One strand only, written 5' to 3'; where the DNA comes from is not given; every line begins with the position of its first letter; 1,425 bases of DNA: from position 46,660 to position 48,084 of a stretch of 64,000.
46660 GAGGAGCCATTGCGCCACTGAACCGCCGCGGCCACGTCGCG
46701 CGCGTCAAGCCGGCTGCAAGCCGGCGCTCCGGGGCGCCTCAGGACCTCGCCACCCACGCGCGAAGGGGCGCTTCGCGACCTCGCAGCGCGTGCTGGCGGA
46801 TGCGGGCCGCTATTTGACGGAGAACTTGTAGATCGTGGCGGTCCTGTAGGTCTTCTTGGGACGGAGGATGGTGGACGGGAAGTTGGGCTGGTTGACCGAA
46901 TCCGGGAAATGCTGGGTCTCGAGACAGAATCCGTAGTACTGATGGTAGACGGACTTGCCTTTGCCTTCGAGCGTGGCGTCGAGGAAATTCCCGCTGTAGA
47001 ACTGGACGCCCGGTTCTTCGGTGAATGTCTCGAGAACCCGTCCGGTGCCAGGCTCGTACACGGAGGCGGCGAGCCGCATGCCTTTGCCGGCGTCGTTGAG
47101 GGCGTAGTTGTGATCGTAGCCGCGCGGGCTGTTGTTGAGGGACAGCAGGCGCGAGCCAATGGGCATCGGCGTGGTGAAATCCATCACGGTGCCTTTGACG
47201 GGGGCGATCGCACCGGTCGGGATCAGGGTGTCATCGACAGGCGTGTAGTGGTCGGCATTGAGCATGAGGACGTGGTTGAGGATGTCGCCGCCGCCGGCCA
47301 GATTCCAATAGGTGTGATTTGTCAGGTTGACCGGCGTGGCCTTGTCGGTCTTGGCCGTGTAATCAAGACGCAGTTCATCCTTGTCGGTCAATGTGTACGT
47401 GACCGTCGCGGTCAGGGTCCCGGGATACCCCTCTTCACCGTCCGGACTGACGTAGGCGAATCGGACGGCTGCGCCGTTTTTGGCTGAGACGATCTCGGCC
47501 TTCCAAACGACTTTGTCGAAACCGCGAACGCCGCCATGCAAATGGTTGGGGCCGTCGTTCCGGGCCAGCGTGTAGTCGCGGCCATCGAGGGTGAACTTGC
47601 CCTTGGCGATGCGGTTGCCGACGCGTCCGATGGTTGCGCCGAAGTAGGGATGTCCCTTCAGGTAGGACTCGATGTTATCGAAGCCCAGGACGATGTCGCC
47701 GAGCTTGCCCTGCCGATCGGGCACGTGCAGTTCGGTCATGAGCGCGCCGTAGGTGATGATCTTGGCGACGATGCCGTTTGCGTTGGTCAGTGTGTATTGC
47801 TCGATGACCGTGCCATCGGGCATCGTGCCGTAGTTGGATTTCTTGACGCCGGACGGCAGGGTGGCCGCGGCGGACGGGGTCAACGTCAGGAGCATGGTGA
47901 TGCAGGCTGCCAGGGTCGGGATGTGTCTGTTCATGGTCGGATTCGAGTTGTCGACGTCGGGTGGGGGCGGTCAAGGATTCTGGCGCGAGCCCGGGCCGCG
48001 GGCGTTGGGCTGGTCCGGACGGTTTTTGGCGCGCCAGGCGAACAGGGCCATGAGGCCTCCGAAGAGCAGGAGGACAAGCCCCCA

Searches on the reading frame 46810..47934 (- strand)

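Call 24: search_protein_families(library=pfam, proteins=[window:46810-47934:-], max_evalue=0.01)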
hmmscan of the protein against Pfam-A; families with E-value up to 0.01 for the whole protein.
window:46810-47934:- (374 aa): 1 family
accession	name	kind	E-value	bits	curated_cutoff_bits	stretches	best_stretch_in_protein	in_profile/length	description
PF01263.26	Aldose_epim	-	2.8e-100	336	27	1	46-370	2-299/299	Aldose 1-epimerase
